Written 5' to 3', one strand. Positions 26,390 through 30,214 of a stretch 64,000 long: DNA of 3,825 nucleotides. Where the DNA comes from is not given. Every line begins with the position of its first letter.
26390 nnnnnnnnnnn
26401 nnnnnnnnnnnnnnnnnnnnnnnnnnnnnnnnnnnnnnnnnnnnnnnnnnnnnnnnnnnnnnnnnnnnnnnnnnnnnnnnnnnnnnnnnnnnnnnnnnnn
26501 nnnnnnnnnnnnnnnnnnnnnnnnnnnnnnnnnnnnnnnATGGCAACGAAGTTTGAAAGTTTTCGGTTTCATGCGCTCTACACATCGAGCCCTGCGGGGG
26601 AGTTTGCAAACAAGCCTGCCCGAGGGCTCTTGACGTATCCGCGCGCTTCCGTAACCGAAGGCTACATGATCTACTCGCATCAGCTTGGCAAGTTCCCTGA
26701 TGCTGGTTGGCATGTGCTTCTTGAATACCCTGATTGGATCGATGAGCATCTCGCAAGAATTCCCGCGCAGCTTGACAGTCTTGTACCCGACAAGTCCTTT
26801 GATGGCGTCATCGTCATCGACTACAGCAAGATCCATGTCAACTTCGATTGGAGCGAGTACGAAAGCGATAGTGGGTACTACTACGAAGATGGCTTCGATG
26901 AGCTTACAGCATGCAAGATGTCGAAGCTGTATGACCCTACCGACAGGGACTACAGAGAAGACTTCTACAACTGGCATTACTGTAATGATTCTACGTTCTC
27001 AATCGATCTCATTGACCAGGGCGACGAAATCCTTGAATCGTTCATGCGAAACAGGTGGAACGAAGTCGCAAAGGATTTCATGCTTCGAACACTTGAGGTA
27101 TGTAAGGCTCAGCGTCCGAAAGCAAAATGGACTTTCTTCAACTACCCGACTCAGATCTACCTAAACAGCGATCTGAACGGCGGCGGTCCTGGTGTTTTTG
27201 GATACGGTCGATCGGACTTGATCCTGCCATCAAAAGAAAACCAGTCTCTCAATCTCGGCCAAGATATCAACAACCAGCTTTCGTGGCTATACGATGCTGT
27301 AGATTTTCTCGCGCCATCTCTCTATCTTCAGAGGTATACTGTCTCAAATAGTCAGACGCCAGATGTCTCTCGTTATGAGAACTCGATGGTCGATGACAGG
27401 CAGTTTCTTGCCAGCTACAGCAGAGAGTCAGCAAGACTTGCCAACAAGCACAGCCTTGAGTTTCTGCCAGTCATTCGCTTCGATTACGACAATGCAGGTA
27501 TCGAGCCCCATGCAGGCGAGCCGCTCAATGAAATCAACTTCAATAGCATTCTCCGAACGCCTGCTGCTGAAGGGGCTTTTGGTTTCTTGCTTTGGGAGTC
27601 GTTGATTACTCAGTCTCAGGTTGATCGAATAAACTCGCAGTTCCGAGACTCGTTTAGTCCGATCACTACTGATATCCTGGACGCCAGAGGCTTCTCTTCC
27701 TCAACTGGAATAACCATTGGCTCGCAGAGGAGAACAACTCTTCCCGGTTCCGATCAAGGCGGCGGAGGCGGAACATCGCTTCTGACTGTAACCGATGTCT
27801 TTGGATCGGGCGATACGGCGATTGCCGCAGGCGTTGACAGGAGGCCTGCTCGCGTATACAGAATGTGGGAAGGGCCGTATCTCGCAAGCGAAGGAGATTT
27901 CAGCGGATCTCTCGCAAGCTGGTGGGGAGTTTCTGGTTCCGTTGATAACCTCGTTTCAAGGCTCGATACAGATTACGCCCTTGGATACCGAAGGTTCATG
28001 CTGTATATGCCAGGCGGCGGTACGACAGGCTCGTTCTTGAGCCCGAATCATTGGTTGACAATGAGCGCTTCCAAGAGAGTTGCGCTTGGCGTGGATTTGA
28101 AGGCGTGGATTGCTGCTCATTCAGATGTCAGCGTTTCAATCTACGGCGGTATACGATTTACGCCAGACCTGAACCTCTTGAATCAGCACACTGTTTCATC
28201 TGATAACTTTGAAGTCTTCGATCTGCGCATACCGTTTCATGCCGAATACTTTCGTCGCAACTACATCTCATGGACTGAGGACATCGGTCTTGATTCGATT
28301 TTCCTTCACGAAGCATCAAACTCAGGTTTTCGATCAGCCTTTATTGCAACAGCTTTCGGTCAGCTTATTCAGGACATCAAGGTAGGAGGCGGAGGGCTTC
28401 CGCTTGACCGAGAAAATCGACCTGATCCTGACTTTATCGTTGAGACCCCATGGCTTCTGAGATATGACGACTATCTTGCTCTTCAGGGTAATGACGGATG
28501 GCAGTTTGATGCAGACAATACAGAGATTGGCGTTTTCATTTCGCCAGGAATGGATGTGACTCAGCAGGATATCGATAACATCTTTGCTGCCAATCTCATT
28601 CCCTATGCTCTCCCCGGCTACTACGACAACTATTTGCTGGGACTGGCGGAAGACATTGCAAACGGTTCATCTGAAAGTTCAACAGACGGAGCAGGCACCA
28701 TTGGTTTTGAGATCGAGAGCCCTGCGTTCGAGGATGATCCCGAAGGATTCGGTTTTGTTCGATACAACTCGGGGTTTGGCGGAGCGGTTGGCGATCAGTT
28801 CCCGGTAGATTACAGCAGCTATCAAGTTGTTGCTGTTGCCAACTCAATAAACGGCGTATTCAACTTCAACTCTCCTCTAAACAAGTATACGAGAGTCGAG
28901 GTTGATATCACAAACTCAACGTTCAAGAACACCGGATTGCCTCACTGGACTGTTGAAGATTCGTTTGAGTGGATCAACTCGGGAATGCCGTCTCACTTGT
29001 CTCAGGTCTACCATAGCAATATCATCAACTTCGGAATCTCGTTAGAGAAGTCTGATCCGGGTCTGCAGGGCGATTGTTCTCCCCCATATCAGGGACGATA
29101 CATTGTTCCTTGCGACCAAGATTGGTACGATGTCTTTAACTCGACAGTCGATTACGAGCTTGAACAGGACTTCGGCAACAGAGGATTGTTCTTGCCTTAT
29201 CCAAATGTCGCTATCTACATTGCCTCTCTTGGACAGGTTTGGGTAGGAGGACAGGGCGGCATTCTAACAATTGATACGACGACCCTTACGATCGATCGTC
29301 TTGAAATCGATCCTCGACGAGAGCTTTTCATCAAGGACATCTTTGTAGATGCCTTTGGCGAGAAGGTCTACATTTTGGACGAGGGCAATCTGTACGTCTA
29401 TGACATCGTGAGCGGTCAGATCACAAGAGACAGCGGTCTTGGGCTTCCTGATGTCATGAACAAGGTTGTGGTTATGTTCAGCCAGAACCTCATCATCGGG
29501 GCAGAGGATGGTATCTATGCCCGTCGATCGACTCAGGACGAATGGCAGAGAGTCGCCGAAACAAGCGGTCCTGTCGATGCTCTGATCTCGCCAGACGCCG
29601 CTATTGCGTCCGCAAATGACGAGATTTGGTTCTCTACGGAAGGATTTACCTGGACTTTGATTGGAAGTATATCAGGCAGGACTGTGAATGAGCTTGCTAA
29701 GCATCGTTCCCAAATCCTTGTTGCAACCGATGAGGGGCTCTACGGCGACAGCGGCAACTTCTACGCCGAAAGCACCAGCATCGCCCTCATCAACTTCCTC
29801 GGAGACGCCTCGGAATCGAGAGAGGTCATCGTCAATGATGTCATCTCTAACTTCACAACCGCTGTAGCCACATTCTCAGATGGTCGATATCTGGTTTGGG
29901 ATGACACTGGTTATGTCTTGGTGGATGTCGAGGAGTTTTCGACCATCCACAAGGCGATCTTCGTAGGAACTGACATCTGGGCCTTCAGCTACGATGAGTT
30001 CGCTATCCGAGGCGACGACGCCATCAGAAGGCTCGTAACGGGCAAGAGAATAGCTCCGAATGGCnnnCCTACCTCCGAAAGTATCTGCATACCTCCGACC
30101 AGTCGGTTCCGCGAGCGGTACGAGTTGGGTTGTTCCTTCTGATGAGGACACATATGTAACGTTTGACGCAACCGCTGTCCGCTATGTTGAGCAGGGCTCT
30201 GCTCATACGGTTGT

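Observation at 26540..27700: N-terminal region of the 1175-aa protein resembles a GH56 (animal-type) hyaluronidase fold, with the canonical catalytic Glu position altered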

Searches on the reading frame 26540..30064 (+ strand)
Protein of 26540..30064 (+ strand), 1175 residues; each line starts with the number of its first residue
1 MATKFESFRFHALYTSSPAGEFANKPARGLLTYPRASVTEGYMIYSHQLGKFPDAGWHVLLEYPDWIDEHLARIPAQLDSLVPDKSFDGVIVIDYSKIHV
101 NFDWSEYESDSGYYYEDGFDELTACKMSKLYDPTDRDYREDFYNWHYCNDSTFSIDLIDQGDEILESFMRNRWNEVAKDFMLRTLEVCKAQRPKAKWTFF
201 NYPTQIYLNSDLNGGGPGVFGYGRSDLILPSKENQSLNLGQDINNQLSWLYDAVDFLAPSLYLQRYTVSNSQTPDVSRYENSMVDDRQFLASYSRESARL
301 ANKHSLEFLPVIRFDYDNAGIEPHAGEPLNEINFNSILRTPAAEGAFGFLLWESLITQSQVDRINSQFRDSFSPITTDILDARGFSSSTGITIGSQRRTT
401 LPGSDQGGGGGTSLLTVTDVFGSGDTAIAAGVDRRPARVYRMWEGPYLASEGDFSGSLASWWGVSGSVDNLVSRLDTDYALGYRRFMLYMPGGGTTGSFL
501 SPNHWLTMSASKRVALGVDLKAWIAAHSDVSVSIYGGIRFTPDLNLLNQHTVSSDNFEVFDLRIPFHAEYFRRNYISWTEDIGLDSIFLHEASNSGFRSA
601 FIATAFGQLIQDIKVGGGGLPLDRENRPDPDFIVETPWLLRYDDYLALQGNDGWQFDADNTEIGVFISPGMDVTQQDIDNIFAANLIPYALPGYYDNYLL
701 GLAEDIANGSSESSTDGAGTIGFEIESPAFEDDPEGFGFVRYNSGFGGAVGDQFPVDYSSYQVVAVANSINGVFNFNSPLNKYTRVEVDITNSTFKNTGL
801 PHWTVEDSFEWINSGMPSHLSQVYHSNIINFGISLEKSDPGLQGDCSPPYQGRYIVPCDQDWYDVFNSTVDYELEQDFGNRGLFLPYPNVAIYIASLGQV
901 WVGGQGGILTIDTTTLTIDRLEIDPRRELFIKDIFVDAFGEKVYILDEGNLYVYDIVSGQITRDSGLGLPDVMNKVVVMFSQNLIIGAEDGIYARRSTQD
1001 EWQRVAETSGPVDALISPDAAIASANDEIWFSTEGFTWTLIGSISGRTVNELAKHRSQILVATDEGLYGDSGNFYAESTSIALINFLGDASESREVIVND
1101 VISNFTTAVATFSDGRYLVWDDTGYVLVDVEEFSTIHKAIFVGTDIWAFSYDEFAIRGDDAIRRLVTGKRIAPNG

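Call 3: search_protein_families(library=pfam, proteins=[window:26540-30064:+], max_evalue=10)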
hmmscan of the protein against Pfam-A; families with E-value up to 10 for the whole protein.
window:26540-30064:+ (1175 aa): 3 families
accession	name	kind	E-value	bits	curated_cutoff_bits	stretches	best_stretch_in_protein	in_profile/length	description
PF01630.24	Glyco_hydro_56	-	4e-14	52.7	23.2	2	167-359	145-308/335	Hyaluronidase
PF00181.30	Ribosomal_L2_N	-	0.041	14.4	23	1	915-955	34-73/77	Ribosomal Proteins L2, RNA binding N-terminal domain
PF02812.23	ELFV_dehydrog_N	-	0.12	12.5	25.3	1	520-547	21-48/129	Glu/Leu/Phe/Val dehydrogenase, dimerisation domain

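Call 5: search_protein_families(library=phrogs, proteins=[window:26540-30064:+], max_evalue=1)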
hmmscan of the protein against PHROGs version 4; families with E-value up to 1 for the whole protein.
window:26540-30064:+ (1175 aa): 0 families

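Call 8: search_dna_similar(query=window:26540-30064:+, collection=phages, mode=protein, max_evalue=0.001)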
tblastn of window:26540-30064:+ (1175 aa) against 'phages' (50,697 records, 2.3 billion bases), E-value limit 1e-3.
No match.

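Call 15: find_related_loci(query=window:26540-30064:+, collection=viral_contigs, flank=10000)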
Query window:26540-30064:+ (1175 aa) in viral_contigs; peptide patterns used: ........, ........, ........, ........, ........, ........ (x = any residue, [..] = any of these).
1 stretches matched a pattern, but none encodes a relative of the query by tblastn (E <= 1e-3).

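Call 23: search_protein_families(library=ncbifam, proteins=[window:26540-30064:+], max_evalue=0.1)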
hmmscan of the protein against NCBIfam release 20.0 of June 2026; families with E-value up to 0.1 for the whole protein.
window:26540-30064:+ (1175 aa): 0 families

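Call 29: find_encoding_contigs(protein=window:26540-30064:+, flank=10000, max_places=6)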
Protein window:26540-30064:+ (1175 aa): 12 contigs read that carry it; 2 places shown.
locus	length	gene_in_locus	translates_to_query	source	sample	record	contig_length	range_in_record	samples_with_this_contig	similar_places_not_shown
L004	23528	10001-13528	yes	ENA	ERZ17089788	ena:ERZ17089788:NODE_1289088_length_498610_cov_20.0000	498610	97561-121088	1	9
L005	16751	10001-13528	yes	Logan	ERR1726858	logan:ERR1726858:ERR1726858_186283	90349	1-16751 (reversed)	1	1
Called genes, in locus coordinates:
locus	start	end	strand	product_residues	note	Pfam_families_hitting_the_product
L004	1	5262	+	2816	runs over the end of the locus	-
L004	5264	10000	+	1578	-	-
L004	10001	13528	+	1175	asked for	PF01630:Glyco_hydro_56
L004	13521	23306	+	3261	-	PF13385:Laminin_G_3, PF24981:Beta-prop_ATRN-LZTR1, PF01344:Kelch_1, PF07646:Kelch_2 (faint), PF13415:Beta-prop_FBX42, PF13964:Beta-prop_Calicin, PF24681:Kelch_KLHDC2_KLHL20_DRC7, PF25210:Kelch_FKB95 (weak)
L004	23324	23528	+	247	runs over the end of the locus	PF00535:Glycos_transf_2, PF13641:Glyco_tranf_2_3 (weak)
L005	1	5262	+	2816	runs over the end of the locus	-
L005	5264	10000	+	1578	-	-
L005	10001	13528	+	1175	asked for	PF01630:Glyco_hydro_56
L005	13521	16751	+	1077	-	?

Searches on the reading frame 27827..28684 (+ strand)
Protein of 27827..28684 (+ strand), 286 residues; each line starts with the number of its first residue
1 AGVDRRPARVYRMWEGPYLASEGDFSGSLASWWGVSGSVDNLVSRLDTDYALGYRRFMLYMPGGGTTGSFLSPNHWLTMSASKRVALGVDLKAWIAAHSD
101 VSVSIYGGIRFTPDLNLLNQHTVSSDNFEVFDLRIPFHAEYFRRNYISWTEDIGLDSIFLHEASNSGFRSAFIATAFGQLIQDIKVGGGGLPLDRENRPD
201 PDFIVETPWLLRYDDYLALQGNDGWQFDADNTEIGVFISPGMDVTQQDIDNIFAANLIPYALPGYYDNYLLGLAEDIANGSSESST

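Call 68: search_solved_structures(query=A5, max_evalue=10)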
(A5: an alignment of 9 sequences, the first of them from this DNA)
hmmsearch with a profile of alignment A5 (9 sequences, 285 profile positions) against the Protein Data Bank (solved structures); distinct sequences matched with E-value up to 10: 5.
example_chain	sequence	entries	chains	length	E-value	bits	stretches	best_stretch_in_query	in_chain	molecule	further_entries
7mqv_A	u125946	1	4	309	0.13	15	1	69-105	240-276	Prephenate dehydrogenase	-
5uyy_A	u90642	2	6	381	0.18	14.5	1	69-105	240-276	Prephenate dehydrogenase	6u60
2klc_A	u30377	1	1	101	0.28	13.9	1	82-125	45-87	Ubiquilin-1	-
6kgx_31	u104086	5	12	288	0.83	12.3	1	32-84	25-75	LR9 | FAS1 domain-containing protein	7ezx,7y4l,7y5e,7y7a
3njm_A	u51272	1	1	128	1.5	11.5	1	172-244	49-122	Peptidase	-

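Call 69: search_protein_families(library=pfam, alignment_id=A5, max_evalue=1)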
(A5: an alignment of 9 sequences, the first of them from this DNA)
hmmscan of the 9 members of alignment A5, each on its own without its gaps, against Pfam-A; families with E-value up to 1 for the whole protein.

A. member 1, seq(286 aa): 1 family
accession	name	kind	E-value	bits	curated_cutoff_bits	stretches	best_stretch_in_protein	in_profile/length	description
PF02812.23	ELFV_dehydrog_N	-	0.017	15.3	25.3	1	91-118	21-48/129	Glu/Leu/Phe/Val dehydrogenase, dimerisation domain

B. families by the number of members that match (of 9 scanned): 7 families
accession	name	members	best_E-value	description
PF02812.23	ELFV_dehydrog_N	1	0.017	Glu/Leu/Phe/Val dehydrogenase, dimerisation domain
PF21515.2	Gp6_2nd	1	0.056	Baseplate wedge protein gp6, domain II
PF20321.3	DUF6616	1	0.1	Family of unknown function (DUF6616)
PF00302.23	CAT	1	0.1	Chloramphenicol acetyltransferase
PF22407.1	Cmr1_C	1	0.11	Cmr1, C-terminal domain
PF20784.2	DUF5575_C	1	0.11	DUF5575 C-terminal domain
PF00196.25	GerE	1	0.12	Bacterial regulatory proteins, luxR family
